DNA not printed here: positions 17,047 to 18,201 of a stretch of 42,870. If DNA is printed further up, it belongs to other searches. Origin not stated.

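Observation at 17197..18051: The fused DapF-like domain lacks the first catalytic cysteine (Cys to Ala, codon 17817-17819)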

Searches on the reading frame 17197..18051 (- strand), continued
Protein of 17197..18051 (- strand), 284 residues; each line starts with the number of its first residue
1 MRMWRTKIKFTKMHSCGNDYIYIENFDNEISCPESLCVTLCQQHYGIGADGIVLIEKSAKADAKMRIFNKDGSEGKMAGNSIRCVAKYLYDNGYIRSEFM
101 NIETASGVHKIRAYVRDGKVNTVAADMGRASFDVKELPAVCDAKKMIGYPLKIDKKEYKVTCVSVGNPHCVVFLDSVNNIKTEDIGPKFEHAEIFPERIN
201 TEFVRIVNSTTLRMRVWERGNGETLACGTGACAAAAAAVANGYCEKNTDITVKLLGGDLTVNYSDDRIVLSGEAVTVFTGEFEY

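Call 20: find_encoding_contigs(protein=P0012, flank=10000, max_places=3)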
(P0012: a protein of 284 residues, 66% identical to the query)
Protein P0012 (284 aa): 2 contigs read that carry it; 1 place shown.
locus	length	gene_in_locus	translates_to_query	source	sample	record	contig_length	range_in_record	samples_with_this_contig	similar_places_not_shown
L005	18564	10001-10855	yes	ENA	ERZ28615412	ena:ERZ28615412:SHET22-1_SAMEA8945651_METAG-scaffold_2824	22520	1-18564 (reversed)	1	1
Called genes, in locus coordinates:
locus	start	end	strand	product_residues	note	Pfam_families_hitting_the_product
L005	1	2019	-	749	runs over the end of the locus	PF13328:HD_4, PF01966:HD, PF04607:RelA_SpoT, PF02824:TGS, PF19296:RelA_AH, PF28438:RelA_RIS, PF13291:ACT_4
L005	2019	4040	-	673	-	PF01368:DHH, PF02272:DHHA1, PF17768:RecJ_OB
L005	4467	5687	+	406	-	PF00764:Arginosuc_synth, PF20979:Arginosuc_syn_C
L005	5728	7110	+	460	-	PF00206:Lyase_1, PF14698:ASL_C2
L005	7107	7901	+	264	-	PF00497:SBP_bac_3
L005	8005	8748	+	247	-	PF00528:BPD_transp_1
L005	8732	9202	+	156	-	PF00005:ABC_tran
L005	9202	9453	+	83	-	-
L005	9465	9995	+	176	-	PF02729:OTCace_N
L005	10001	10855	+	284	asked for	PF01678:DAP_epimerase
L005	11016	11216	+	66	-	-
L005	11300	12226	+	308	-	PF02129:Peptidase_S15 (weak), PF12697:Abhydrolase_6 (weak), PF12146:Hydrolase_4 (weak), PF00561:Abhydrolase_1, PF00326:Peptidase_S9, PF02230:Abhydrolase_2 (faint), PF12146:Hydrolase_4 (weak)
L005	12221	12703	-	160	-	PF06908:YpsA, PF02481:DNA_processg_A (faint)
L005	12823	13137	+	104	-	PF01381:HTH_3, PF13443:HTH_26 (weak)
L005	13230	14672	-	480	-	PF00209:SNF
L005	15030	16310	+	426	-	PF01979:Amidohydro_1, PF07969:Amidohydro_3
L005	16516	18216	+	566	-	PF00501:AMP-binding, PF13193:AMP-binding_C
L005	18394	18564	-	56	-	?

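Call 25: predict_structure(alignment_id=A1)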
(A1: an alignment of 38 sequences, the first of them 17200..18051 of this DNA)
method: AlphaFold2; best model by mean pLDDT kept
length: 284 residues; sequences in the alignment: 38
mean_pLDDT: 91.5   pTM: 0.89
mean pLDDT of the five models: 91.5, 91.4, 91.2, 89.9, 89.3
residues with pLDDT >= 90: 204; 70-90: 70; 50-70: 9; < 50: 1
segments of 3 or more residues with pLDDT < 50: none
pLDDT, mean of each block of 10 residues (from residue 1): 73 85 92 87 68 96 95 88 97 96 96 96 96 87 91 93 93 94 93 91 98 93 88 98 98 94 97 93 84
secondary structure, 60 per line:
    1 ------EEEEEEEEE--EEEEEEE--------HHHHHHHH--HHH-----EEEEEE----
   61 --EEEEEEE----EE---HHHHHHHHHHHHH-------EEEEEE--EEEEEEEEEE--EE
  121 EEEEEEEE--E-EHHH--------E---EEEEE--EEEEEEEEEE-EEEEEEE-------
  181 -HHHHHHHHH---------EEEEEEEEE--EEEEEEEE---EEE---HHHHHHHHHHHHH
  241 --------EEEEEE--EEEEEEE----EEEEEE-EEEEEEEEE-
elements in order: E7-15 E18-24 H33-40 E51-56 E63-69 H79-91 E99-104 E107-116 E119-128 E149-153 E156-165 E167-173 H182-190 E200-208 E211-218 E222-224 H228-240 E249-254 E257-263 E268-273 E275-283

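Call 28: search_protein_representatives(protein=window:17200-18051:-)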
Query: 284 residues. Proteins with E-value up to 0.001 (for the whole library): 22372; up to 1e-10: 14344; up to 1e-30: 3592. The best 150 are listed.
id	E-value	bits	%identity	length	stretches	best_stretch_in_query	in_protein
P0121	5.1e-104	363.9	57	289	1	2-284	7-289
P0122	1.3e-97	342.9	52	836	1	1-283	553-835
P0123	6.5e-95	334.0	52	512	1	4-284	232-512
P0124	1.4e-93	329.6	52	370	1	2-283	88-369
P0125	8.5e-93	327.1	52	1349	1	1-283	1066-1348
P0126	3.5e-88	311.9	48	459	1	1-281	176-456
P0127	5.9e-84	298.1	51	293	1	8-282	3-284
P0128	3.4e-83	295.6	51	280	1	7-283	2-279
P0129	2.0e-81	289.8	49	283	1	7-284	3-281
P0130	6.4e-81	288.1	48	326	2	103-283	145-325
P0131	4.9e-80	285.2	54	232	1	54-282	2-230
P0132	5.0e-80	285.2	45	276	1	9-283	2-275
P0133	5.3e-80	285.1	49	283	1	7-283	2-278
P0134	1.2e-79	283.9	56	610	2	1-133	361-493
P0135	5.5e-79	281.8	46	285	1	5-283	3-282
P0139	3.3e-76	272.7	47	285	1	7-281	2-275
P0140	4.0e-76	272.4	49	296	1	8-282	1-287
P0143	2.6e-74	266.4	51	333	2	60-282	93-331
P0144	7.4e-74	264.9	44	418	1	3-283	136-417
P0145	8.9e-74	264.7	47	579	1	2-282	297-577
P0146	9.6e-74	264.6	47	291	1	7-283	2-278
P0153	5.8e-73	262.0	45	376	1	9-282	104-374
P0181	7.8e-69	248.5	47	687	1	8-283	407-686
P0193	4.9e-68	245.9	43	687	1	7-282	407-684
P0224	6.6e-66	238.9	46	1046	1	1-283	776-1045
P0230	1.4e-65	237.8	46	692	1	6-282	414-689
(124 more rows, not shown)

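Call 30: find_encoding_contigs(protein=P0101, flank=8000, max_places=4)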
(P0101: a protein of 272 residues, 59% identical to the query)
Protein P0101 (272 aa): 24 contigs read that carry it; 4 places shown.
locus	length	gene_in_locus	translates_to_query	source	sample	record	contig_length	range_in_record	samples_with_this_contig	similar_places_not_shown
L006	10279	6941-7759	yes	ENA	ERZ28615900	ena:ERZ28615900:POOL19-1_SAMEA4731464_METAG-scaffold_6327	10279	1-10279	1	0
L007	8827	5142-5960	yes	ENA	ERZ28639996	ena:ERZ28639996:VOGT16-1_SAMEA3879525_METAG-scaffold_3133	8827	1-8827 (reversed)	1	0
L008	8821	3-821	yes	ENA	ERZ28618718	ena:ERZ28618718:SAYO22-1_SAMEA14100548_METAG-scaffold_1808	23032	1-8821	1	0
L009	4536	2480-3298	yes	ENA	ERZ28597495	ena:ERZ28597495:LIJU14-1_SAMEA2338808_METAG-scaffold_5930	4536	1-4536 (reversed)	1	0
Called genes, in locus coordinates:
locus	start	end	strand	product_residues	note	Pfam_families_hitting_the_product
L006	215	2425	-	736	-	PF00989:PAS (faint), PF08448:PAS_4 (faint), PF13188:PAS_8 (faint), PF13426:PAS_9 (faint), PF08447:PAS_3 (weak)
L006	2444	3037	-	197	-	-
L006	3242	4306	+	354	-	PF00988:CPSase_sm_chain, PF00117:GATase, PF07722:Peptidase_C26 (faint)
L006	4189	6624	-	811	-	-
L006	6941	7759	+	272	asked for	PF01678:DAP_epimerase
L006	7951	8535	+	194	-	PF01987:AIM24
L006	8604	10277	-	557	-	?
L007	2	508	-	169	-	?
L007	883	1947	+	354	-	PF00988:CPSase_sm_chain, PF07722:Peptidase_C26 (faint), PF00117:GATase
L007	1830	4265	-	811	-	-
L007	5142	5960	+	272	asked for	PF01678:DAP_epimerase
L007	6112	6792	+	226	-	PF01987:AIM24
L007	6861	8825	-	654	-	?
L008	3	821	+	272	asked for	PF01678:DAP_epimerase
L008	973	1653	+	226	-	PF01987:AIM24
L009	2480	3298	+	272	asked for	PF01678:DAP_epimerase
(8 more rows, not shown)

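Call 31: fold_search(model_id=the predicted structure, library=pdb)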
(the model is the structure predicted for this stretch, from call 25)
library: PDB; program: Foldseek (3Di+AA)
matches with E <= 10: 600; with E <= 0.001: 106
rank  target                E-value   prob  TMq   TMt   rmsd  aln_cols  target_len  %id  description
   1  9mro_A                1.6e-35  1.00  0.91  0.92   1.7       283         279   43  Crystal structures of a cyanobacterial DAP epimerase bound to either D,L-aziDAP or D,L-alpha-methyl DAP (released 2025-07-16)
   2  2otn_A                8.8e-34  1.00  0.87  0.85   2.8       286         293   40  Crystal structure of the catalytically active form of diaminopimelate epimerase from Bacillus anthracis (released 2008-03-04)
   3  8qzy_A                6.2e-33  1.00  0.84  0.86   3.0       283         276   30  Structural and biochemical characterization of diaminopimelate epimerase from Pseudomonas aeruginosa (released 2024-11-06)
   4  3ejx_B                7.2e-32  1.00  0.90  0.89   2.1       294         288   37  Crystal structure of diaminopimelate epimerase from Arabidopsis thaliana in complex with LL-AziDAP (released 2009-02-17)
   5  3ejx_D                2.1e-31  1.00  0.90  0.85   2.2       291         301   37  Crystal structure of diaminopimelate epimerase from Arabidopsis thaliana in complex with LL-AziDAP (released 2009-02-17)
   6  3ejx_A                2.1e-31  1.00  0.89  0.88   2.3       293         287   37  Crystal structure of diaminopimelate epimerase from Arabidopsis thaliana in complex with LL-AziDAP (released 2009-02-17)
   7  2otn_B                3.4e-31  1.00  0.75  0.74   4.3       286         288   38  Crystal structure of the catalytically active form of diaminopimelate epimerase from Bacillus anthracis (released 2008-03-04)
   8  8qzy_B                5.1e-31  1.00  0.86  0.87   2.7       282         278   30  Structural and biochemical characterization of diaminopimelate epimerase from Pseudomonas aeruginosa (released 2024-11-06)
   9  5ha4_B                1.8e-30  1.00  0.87  0.87   2.6       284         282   32  Structure of a diaminopimelate epimerase from Acinetobacter baumannii (released 2016-01-27)
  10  5ha4_A                2.1e-30  1.00  0.85  0.87   2.7       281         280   32  Structure of a diaminopimelate epimerase from Acinetobacter baumannii (released 2016-01-27)
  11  4ijz_A                6.7e-30  1.00  0.81  0.84   3.2       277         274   33  Crystal structure of diaminopimelate epimerase from Escherichia coli (released 2013-02-20)
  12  1bwz                  7.0e-30  1.00  0.82  0.85   3.0       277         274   32  DIAMINOPIMELATE EPIMERASE FROM HEMOPHILUS INFLUENZAE (released 1998-12-16)
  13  2q9h                  7.5e-30  1.00  0.82  0.85   3.0       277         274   32  Crystal structure of the C73S mutant of diaminopimelate epimerase (released 2007-10-23)
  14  7vdy_A                2.1e-29  1.00  0.87  0.87   3.2       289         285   30  Crystal structure of O-ureidoserine racemase (released 2021-12-15)
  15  2q9j                  2.1e-29  1.00  0.81  0.84   3.2       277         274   32  Crystal structure of the C217S mutant of diaminopimelate epimerase (released 2007-10-23)
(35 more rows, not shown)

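Call 36: find_related_loci(query=window:17200-18051:-, collection=genome_contigs, flank=5000)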
Query window:17200-18051:- (284 aa) in genome_contigs; peptide patterns used: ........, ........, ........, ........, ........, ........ (x = any residue, [..] = any of these).
599 stretches matched a pattern (row limit reached: there are more); 500 encode a relative of the query (tblastn E <= 1e-3); the best 80 are kept; 80 distinct loci.
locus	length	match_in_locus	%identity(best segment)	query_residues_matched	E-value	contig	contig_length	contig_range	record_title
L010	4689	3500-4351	68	1-284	2e-136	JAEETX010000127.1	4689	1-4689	MAG: Oscillospiraceae bacterium isolate Tb.RUG.415 NODE_89947_length_4689_cov_3.232793, whole genome shotgun sequence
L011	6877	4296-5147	65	1-283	3e-127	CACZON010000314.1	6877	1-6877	MAG: Ruminococcaceae bacterium isolate RUG12808 genome assembly, contig: RUG12808_asm_314, whole genome shotgun sequence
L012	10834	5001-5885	61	1-284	7e-125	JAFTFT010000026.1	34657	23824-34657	MAG: Oscillospiraceae bacterium isolate RGIG3778 Roe_deer_Abomasum-4__c1570, whole genome shotgun sequence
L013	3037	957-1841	60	1-284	7e-129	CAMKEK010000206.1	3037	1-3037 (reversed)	MAG: uncultured Clostridia bacterium isolate SRR12081294_bin.13_metaWRAP_v1.3_MAG genome assembly, contig: ERZ12289768.5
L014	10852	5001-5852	61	1-284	1e-122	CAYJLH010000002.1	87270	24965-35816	MAG TPA_asm: uncultured Oscillospiraceae bacterium isolate ERP123703_co4_52 genome assembly, contig: NODE_67_length_8727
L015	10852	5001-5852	60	1-284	6e-122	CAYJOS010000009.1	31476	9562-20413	MAG TPA_asm: uncultured Oscillospiraceae bacterium isolate ERP123703_co4_211 genome assembly, contig: NODE_590_length_31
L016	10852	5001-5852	65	1-284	4e-121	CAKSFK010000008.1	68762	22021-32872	MAG: uncultured Eubacteriales bacterium isolate REFINED_METABAT215_TOP10_CONTIGS_1500_ASSEMBLY_K77_MERGED__Hadza_MoBio_h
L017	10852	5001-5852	62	1-283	2e-121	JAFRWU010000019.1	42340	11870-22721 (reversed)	MAG: Clostridia bacterium isolate RGIG2869 Goat_Omasum.Co__c320828, whole genome shotgun sequence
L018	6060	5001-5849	65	1-283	4e-121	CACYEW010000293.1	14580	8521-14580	MAG: uncultured Ruminococcus sp. isolate RUG11869 genome assembly, contig: RUG11869_asm_293, whole genome shotgun sequen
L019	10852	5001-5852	62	1-284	2e-119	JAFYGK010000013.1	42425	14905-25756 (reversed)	MAG: Clostridia bacterium isolate RGIG7067 Sheep_Rumen.Co__c1752467, whole genome shotgun sequence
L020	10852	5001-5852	63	1-284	5e-119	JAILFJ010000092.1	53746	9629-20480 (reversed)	MAG: Oscillospiraceae bacterium isolate RUI069 k141_16196288_flag=0_multi=23.9908_len=53746, whole genome shotgun sequen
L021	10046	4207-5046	63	1-280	4e-118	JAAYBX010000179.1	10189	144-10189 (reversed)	MAG: Clostridiaceae bacterium isolate AS06rmzACSIP_360 682478_AS06, whole genome shotgun sequence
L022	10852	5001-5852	61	1-284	3e-118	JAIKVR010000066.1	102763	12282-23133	MAG: Eubacteriales bacterium isolate RUI407 k141_16239300_flag=0_multi=93.6530_len=102763, whole genome shotgun sequence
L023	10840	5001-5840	60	1-280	1e-116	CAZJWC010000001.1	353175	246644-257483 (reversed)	MAG TPA_asm: uncultured Clostridia bacterium isolate SRP225648_co1_546 genome assembly, contig: NODE_4_length_353175_cov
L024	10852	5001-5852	62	1-284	7e-117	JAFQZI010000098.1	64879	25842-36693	MAG: Oscillospiraceae bacterium isolate RGIG2288 Goat_Duodenum-5__c288430, whole genome shotgun sequence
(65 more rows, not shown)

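Call 46: list_cluster_members(proteins=[P0119, P0139, P0146, P0127, P0133, P0128, P0129, P0135, P0140, P0143])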
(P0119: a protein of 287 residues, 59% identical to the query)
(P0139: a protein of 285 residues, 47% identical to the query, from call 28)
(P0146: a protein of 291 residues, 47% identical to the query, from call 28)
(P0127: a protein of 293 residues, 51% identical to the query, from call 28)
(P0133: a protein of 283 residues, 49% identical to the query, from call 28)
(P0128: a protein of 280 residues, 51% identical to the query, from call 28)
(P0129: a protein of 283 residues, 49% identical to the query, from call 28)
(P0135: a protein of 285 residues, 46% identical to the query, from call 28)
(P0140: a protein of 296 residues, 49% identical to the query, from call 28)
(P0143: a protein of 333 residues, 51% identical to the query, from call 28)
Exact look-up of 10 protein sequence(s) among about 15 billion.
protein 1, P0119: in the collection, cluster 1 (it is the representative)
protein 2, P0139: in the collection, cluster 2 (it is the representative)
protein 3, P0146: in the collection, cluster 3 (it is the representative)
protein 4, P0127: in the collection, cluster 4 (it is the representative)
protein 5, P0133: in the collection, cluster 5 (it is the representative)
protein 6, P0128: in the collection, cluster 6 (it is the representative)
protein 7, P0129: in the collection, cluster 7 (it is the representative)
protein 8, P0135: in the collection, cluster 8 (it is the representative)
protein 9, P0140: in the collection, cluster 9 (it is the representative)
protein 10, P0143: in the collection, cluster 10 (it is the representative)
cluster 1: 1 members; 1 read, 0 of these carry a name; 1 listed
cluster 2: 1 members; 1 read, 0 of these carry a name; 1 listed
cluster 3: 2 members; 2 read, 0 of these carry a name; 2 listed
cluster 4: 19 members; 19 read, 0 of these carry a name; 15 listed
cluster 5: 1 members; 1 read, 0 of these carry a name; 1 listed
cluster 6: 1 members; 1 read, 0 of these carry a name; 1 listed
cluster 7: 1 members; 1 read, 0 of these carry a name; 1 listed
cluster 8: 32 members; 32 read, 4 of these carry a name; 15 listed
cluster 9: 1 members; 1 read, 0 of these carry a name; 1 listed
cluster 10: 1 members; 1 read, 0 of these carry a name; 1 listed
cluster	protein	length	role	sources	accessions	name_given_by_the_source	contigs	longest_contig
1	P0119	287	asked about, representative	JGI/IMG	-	-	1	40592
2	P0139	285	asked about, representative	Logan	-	-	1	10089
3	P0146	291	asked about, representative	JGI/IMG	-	-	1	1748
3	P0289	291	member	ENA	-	-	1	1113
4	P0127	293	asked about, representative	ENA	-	-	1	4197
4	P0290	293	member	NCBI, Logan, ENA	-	-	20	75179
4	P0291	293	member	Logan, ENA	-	-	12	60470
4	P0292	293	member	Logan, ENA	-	-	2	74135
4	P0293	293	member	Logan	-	-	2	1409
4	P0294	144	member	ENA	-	-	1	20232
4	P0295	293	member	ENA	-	-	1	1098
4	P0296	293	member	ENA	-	-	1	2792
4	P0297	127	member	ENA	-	-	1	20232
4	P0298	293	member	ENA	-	-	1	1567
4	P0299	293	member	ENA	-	-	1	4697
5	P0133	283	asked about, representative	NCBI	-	-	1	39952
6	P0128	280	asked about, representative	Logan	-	-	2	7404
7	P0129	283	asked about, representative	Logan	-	-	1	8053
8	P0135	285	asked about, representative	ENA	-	-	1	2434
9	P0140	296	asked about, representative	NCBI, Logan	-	-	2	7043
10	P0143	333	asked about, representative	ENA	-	-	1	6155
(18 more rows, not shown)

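Call 57: search_protein_families(library=pfam, proteins=[P0145, P0181, P0193, P0230, P0224, P0123, P0126, P0134, P0144, P0153], max_evalue=0.00001)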
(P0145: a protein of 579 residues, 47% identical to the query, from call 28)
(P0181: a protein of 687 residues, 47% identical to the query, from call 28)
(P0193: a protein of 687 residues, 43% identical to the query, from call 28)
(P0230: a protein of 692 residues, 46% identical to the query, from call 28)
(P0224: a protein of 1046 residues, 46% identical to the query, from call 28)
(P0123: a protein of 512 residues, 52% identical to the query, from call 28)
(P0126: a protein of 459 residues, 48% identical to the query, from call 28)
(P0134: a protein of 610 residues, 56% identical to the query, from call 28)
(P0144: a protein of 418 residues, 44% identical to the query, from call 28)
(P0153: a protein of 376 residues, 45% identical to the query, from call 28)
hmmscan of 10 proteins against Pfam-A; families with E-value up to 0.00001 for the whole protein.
P0145 (579 aa): 3 families
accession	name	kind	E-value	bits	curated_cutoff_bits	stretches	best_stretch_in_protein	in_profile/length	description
PF01678.24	DAP_epimerase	-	2.9e-52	176.3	34.7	2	458-570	2-119/121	Diaminopimelate epimerase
PF02786.22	CPSase_L_D2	-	2.6e-13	50.4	19.8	1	9-98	119-210/211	Carbamoyl-phosphate synthase L chain, ATP binding domain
PF02142.27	MGS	-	8.6e-12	45.5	24.1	1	181-267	2-94/94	MGS-like domain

P0181 (687 aa): 1 family
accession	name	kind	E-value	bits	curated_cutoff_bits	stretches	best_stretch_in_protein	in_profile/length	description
PF01678.24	DAP_epimerase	-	2.6e-70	234.5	34.7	2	566-678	2-119/121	Diaminopimelate epimerase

P0193 (687 aa): 2 families
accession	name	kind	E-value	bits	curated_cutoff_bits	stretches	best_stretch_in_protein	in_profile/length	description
PF01678.24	DAP_epimerase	-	2e-57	192.9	34.7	2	410-534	1-120/121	Diaminopimelate epimerase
PF00155.27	Aminotran_1_2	-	5.6e-41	141.4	19.7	1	41-388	10-361/361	Aminotransferase class I and II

P0230 (692 aa): 2 families
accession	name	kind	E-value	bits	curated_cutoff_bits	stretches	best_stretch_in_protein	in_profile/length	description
PF01678.24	DAP_epimerase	-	2e-49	167.1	34.7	2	418-543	1-121/121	Diaminopimelate epimerase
PF02786.22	CPSase_L_D2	-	2.4e-13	50.5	19.8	1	122-226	97-210/211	Carbamoyl-phosphate synthase L chain, ATP binding domain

P0224 (1046 aa): 4 families
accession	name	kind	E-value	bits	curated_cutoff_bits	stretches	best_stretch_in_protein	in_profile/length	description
PF01678.24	DAP_epimerase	-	1.6e-49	167.4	34.7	2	924-1034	2-116/121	Diaminopimelate epimerase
PF25596.1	CPSase_L_D1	-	7.7e-39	132.6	27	2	16-113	19-114/118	Carbamoyl phosphate synthase preATP-grasp domain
PF02786.22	CPSase_L_D2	-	9.7e-23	81.2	19.8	1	126-247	90-210/211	Carbamoyl-phosphate synthase L chain, ATP binding domain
PF02787.25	CPSase_L_D3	-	4.1e-15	56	26.6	1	320-394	3-78/80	Carbamoyl-phosphate synthetase large chain, oligomerisation domain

P0123 (512 aa): 2 families
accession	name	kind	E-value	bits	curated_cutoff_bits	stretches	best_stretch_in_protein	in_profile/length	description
PF01678.24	DAP_epimerase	-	3.1e-56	189.1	34.7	2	390-504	2-120/121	Diaminopimelate epimerase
PF02729.26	OTCace_N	-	1.4e-36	126.2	29.9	1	7-129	1-129/148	Aspartate/ornithine carbamoyltransferase, carbamoyl-P binding domain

P0126 (459 aa): 2 families
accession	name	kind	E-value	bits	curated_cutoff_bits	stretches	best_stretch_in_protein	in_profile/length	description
PF01678.24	DAP_epimerase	-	7.2e-47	158.9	34.7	2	337-450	2-119/121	Diaminopimelate epimerase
PF02142.27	MGS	-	7e-13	49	24.1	1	61-147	1-94/94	MGS-like domain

P0134 (610 aa): 3 families
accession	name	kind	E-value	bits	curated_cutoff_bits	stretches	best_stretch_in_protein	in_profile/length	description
PF25596.1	CPSase_L_D1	-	2.2e-44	150.5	27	1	72-181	4-117/118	Carbamoyl phosphate synthase preATP-grasp domain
PF01678.24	DAP_epimerase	-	5.1e-34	117.4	34.7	2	370-490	1-118/121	Diaminopimelate epimerase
PF02142.27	MGS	-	7.5e-12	45.7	24.1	1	246-332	1-94/94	MGS-like domain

P0144 (418 aa): 2 families
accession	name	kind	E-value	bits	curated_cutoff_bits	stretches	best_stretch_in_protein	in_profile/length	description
PF01678.24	DAP_epimerase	-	2.1e-49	167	34.7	2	143-264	1-119/121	Diaminopimelate epimerase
PF02142.27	MGS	-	2.3e-17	63.3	24.1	1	18-105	1-94/94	MGS-like domain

P0153 (376 aa): 1 family
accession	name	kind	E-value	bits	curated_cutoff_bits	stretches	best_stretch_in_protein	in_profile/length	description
PF01678.24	DAP_epimerase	-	8.1e-64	213.6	34.7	2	257-369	2-121/121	Diaminopimelate epimerase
